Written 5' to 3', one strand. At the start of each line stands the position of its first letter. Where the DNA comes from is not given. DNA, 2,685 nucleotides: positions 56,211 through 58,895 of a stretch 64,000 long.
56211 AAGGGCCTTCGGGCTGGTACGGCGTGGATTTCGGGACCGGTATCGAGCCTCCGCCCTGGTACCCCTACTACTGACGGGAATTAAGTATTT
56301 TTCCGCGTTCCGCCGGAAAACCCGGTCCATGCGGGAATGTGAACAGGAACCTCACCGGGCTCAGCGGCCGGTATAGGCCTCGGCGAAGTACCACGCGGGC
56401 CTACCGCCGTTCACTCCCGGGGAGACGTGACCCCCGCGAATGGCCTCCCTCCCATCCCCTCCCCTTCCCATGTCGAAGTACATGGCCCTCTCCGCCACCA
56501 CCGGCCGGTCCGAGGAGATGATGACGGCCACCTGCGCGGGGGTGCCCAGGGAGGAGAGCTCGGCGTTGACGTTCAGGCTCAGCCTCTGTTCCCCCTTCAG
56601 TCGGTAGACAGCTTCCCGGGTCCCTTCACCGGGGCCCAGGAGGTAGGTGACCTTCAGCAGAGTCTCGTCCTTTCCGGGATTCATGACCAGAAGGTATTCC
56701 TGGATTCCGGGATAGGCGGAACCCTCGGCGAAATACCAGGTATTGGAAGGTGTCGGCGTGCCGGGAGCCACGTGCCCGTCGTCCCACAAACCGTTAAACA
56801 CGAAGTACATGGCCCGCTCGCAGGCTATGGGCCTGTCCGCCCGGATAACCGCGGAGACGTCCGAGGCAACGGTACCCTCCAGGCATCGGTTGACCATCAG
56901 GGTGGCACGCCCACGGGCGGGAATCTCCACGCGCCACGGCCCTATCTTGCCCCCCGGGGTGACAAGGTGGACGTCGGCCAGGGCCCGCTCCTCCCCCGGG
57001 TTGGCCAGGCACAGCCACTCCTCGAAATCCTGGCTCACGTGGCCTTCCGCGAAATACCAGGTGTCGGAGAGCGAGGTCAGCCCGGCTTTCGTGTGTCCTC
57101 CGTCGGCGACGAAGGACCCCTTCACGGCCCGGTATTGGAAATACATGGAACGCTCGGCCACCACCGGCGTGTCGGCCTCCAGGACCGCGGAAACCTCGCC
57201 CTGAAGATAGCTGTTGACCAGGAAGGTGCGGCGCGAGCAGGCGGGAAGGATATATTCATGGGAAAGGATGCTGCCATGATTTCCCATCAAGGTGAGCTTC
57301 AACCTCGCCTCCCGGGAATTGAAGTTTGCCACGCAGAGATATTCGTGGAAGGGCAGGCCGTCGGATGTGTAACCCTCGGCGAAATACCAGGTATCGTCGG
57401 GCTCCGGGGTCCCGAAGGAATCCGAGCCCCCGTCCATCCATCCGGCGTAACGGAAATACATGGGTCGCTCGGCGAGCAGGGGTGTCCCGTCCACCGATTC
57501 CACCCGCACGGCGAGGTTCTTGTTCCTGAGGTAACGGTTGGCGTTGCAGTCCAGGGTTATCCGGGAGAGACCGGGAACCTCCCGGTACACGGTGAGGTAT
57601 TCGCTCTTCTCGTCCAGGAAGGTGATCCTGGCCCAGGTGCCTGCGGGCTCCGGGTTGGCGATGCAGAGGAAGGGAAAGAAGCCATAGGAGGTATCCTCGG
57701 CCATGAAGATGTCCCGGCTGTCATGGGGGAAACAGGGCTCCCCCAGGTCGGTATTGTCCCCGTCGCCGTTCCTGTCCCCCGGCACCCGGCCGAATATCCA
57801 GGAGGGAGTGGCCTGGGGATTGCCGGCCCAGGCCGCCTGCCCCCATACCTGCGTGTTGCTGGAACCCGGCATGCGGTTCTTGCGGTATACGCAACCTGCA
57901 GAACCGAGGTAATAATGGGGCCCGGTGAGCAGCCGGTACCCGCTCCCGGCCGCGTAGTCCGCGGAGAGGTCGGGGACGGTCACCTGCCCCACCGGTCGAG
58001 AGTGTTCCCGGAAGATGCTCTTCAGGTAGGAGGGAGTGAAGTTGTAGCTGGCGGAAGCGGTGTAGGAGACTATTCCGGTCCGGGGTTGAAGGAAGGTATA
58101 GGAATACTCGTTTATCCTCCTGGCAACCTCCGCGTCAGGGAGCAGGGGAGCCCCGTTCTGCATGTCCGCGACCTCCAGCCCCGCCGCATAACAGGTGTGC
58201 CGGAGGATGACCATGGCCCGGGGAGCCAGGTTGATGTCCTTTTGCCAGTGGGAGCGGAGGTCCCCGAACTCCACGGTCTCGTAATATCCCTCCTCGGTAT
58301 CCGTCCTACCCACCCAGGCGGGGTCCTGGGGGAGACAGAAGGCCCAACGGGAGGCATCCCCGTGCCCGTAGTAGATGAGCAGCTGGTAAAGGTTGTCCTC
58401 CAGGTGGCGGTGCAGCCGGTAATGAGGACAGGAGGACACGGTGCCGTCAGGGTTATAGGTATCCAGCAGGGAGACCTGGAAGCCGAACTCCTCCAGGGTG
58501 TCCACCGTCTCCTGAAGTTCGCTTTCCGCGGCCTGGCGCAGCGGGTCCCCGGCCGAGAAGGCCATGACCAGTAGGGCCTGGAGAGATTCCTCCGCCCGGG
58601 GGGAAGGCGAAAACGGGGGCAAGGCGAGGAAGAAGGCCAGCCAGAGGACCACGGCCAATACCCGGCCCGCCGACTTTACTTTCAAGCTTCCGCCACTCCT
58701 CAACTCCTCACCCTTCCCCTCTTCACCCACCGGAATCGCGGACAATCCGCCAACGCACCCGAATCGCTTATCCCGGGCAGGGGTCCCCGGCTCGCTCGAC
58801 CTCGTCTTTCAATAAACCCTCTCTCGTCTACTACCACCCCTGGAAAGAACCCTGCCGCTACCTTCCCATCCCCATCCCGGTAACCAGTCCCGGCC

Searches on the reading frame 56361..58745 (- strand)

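Call 70: search_protein_families(library=pfam, proteins=[window:56361-58745:-], max_evalue=0.001)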
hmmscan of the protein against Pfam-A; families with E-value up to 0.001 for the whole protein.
window:56361-58745:- (794 aa): 2 families
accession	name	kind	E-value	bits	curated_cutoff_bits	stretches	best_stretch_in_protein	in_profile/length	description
PF18986.5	DUF5719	-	2.8e-06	27.1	26.2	0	578-630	176-231/319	Family of unknown function (DUF5719)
PF07100.16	ASRT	-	0.00052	20.4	25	0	452-487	5-47/119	Anabaena sensory rhodopsin transducer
